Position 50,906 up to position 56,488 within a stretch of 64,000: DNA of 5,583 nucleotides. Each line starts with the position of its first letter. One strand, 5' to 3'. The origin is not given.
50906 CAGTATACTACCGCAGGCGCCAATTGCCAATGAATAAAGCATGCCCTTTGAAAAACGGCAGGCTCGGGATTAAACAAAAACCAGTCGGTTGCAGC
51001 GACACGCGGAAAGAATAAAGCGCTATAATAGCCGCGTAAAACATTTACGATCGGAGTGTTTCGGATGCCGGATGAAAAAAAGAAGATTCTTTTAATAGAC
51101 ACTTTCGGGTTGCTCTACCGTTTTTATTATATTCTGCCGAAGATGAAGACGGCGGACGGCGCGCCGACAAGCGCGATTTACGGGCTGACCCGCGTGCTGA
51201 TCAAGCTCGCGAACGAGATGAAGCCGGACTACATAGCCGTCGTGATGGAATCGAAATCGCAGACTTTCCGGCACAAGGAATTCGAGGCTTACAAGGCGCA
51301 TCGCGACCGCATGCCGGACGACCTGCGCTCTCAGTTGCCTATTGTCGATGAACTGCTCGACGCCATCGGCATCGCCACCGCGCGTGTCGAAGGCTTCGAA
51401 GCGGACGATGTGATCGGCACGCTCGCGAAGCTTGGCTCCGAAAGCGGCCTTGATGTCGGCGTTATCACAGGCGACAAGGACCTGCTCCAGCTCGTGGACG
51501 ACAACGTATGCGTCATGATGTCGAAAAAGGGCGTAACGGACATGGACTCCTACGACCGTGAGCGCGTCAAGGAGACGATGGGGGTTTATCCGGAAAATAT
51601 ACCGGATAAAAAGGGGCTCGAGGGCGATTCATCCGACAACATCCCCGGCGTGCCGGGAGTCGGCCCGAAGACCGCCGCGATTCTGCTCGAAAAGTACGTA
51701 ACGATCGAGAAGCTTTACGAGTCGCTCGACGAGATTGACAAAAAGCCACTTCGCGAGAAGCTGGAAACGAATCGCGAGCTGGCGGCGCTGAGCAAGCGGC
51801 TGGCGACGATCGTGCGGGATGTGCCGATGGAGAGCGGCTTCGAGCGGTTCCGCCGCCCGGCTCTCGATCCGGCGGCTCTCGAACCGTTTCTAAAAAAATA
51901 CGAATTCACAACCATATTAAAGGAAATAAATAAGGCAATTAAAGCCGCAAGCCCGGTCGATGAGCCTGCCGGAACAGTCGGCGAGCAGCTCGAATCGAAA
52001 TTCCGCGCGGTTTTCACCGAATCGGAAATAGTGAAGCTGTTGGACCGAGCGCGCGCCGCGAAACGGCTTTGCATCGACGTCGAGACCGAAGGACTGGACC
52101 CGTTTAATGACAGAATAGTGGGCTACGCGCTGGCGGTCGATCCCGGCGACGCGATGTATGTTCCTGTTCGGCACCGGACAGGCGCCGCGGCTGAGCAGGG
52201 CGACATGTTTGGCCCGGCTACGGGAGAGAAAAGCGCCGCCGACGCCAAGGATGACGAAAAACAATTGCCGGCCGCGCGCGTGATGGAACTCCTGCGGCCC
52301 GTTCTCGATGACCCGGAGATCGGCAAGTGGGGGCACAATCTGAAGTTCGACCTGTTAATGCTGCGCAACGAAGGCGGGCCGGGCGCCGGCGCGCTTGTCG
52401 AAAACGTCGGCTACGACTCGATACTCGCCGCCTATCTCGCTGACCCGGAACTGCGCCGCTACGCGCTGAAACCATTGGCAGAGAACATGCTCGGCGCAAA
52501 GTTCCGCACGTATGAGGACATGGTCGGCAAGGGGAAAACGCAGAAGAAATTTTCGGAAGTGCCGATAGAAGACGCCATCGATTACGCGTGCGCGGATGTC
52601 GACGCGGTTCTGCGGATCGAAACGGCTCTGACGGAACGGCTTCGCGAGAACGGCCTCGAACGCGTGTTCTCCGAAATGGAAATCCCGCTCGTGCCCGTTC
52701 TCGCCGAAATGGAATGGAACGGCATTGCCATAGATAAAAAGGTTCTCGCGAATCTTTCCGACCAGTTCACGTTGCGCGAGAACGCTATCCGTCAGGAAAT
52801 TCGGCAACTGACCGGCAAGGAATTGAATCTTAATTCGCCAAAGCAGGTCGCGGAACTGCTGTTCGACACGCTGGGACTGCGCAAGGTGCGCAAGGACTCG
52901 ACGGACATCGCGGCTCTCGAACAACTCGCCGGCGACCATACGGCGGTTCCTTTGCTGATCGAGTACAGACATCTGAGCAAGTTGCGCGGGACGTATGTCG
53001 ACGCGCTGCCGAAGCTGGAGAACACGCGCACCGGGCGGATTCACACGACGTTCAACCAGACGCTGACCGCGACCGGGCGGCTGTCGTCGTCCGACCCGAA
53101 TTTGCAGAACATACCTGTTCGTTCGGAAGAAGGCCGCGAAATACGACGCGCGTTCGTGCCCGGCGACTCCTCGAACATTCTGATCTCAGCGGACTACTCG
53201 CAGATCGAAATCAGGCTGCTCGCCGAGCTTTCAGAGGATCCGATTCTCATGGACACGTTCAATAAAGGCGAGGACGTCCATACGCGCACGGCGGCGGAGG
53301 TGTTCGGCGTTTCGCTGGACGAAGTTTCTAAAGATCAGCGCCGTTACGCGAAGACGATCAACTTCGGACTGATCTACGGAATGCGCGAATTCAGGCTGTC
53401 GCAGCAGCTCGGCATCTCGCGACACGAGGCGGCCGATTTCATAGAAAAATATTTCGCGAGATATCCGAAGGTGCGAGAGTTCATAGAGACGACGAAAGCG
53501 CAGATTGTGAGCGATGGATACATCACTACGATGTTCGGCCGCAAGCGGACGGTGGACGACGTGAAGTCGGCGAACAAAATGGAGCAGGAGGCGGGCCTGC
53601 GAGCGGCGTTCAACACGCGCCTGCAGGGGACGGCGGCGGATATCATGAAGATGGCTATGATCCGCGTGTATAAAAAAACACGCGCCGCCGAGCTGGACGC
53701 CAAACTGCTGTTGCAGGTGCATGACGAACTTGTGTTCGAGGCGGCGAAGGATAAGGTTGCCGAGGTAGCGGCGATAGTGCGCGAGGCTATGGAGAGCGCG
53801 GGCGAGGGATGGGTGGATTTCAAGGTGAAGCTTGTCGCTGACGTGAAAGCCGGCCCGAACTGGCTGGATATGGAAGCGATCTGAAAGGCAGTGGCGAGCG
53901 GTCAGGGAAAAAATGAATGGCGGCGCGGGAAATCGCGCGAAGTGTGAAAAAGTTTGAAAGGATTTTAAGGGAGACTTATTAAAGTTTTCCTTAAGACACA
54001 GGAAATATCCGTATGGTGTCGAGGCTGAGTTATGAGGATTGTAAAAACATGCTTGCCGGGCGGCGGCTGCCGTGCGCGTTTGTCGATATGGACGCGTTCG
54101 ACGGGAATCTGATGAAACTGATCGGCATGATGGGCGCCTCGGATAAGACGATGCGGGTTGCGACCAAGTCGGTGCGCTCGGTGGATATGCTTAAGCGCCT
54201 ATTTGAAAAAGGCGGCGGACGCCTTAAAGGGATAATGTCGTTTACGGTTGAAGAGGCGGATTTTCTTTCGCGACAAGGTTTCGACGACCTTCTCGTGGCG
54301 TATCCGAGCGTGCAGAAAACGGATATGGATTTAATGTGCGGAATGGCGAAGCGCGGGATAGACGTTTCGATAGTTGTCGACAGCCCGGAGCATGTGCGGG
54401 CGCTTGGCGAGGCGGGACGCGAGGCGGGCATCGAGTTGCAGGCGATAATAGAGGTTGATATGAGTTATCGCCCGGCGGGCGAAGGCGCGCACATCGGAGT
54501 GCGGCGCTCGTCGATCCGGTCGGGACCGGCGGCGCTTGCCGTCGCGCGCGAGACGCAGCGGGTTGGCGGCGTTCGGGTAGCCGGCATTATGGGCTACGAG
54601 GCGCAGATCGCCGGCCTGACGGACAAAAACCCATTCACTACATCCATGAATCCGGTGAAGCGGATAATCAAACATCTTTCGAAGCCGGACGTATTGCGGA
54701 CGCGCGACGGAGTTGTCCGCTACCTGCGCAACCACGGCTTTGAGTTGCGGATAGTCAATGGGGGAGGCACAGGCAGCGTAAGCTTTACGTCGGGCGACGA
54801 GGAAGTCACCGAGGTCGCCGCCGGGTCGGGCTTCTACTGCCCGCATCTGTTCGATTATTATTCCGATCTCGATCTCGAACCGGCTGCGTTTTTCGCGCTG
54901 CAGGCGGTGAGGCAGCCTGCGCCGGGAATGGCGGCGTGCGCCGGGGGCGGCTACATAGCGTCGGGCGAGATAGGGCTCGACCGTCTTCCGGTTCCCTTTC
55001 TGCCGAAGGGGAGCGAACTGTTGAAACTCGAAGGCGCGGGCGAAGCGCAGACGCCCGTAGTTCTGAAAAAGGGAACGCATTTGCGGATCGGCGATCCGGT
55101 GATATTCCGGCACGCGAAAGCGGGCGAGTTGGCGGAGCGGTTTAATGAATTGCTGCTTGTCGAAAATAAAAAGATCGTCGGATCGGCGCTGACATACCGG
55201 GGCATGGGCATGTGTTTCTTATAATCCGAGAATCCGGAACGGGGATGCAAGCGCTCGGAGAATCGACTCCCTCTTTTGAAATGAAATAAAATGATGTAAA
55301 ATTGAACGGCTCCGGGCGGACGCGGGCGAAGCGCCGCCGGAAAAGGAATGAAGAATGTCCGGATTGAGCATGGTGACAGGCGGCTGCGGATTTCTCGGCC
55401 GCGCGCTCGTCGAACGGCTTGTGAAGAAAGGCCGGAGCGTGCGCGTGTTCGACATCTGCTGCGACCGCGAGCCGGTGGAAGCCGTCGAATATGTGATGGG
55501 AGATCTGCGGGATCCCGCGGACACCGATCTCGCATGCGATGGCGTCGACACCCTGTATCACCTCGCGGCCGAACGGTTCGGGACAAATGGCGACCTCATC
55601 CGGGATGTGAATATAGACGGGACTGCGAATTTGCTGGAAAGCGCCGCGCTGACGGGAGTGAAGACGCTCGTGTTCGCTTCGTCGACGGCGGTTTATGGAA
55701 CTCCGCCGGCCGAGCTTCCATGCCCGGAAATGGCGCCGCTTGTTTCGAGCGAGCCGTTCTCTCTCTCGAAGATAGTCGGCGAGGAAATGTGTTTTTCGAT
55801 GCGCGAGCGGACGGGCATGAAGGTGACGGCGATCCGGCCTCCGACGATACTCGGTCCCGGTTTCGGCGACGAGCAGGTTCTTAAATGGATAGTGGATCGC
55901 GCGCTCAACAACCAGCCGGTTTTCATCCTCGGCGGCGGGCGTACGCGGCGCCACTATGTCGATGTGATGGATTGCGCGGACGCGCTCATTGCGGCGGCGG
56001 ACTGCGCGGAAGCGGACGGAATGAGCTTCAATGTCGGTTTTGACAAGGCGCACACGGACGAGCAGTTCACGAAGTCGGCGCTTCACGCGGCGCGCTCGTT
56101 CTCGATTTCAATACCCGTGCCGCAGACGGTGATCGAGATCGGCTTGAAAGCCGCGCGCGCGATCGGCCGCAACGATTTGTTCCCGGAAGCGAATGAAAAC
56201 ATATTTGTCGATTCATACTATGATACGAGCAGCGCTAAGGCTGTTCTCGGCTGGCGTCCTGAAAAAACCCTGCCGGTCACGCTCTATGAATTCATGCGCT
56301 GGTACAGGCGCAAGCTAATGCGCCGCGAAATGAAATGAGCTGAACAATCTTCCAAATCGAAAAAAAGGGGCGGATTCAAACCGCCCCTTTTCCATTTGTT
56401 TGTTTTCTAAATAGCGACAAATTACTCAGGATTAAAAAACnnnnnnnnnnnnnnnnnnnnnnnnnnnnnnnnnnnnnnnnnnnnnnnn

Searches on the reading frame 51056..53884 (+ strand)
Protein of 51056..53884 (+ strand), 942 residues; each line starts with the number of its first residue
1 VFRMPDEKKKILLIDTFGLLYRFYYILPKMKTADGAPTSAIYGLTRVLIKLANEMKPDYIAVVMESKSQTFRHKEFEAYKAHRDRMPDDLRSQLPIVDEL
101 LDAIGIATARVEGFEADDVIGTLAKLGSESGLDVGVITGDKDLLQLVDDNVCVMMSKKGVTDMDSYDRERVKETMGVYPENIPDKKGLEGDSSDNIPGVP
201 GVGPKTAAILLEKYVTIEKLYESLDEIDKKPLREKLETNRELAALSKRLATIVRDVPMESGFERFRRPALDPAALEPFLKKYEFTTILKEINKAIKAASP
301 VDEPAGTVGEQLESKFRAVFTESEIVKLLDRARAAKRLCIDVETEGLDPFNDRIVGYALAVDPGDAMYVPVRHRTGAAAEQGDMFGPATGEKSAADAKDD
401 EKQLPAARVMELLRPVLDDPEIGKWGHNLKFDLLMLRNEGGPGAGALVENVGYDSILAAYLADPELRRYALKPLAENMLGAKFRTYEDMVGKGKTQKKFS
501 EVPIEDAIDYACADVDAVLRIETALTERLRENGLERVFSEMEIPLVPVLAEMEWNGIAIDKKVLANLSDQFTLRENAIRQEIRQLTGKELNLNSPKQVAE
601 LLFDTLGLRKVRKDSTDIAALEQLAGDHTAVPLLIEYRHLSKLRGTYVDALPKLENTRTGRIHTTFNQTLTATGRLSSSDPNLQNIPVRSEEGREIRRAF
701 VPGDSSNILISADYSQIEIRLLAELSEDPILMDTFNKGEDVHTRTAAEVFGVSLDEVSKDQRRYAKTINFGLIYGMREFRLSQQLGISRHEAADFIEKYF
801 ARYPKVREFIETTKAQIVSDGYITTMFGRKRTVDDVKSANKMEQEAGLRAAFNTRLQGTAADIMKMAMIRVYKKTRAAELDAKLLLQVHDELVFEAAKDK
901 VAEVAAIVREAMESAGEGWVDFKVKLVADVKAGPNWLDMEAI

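Call 26: search_protein_families(library=pfam, proteins=[window:51056-53884:+], max_evalue=0.00001)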
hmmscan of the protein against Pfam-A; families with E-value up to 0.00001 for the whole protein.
window:51056-53884:+ (942 aa): 4 families
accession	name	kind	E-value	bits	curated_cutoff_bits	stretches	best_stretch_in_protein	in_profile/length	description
PF00476.26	DNA_pol_A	-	3e-149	497.6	34.3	1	562-937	2-380/381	DNA polymerase family A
PF02739.22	5_3_exonuc_N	-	4.8e-54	182.9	34.3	1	10-176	1-164/164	5'-3' exonuclease, N-terminal resolvase-like domain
PF01367.25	5_3_exonuc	-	4.9e-31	107.5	40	1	177-270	1-94/97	5'-3' exonuclease, C-terminal SAM fold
PF01612.26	DNA_pol_A_exo1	-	1e-20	74.7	23.6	1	317-529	2-172/173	3'-5' exonuclease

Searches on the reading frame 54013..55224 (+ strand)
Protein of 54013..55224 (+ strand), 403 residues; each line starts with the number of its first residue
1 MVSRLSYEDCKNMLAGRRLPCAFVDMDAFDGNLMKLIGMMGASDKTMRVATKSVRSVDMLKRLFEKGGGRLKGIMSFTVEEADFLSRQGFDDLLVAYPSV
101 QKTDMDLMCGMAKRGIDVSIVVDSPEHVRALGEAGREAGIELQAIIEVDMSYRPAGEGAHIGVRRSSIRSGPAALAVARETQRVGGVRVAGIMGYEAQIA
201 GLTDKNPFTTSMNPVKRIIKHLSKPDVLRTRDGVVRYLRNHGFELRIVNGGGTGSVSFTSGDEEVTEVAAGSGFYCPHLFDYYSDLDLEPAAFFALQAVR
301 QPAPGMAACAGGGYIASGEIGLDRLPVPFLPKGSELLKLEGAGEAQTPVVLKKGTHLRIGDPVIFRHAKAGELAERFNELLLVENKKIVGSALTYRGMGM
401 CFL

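Call 26: search_protein_families(library=pfam, proteins=[window:54013-55224:+], max_evalue=0.00001)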
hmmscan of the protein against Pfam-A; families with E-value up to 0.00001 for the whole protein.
window:54013-55224:+ (403 aa): 1 family
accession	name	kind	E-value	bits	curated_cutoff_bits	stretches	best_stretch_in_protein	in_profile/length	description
PF01168.26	Ala_racemase_N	-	2.5e-08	34.4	24.1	1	24-224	1-183/220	Alanine racemase, N-terminal domain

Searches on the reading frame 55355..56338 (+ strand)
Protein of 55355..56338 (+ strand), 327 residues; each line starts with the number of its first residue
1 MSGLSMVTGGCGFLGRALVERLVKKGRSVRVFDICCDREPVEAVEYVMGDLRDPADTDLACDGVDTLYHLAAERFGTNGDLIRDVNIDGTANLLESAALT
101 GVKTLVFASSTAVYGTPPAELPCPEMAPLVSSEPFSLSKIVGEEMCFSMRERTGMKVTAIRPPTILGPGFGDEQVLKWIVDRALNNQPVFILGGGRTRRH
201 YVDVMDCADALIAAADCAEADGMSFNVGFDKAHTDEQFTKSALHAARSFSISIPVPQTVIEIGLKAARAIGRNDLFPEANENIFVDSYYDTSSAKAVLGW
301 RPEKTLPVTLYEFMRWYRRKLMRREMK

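Call 26: search_protein_families(library=pfam, proteins=[window:55355-56338:+], max_evalue=0.00001)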
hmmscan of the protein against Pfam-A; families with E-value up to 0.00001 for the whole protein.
window:55355-56338:+ (327 aa): 5 families
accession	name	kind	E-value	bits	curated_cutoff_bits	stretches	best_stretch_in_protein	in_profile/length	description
PF01370.27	Epimerase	-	3.6e-42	144.9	20.9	1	6-228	2-240/240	NAD dependent epimerase/dehydratase family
PF01073.25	3Beta_HSD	-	3.1e-28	99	22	1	6-216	1-230/280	3-beta hydroxysteroid dehydrogenase/isomerase family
PF16363.11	GDP_Man_Dehyd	-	2.9e-27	96.4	27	1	6-307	1-326/332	GDP-mannose 4,6 dehydratase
PF07993.18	NAD_binding_4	-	1.1e-13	51.4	20.1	1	54-179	79-216/258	Male sterility protein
PF13460.12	NAD_binding_10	-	8.6e-09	36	27.2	1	9-121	1-109/184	NAD(P)H-binding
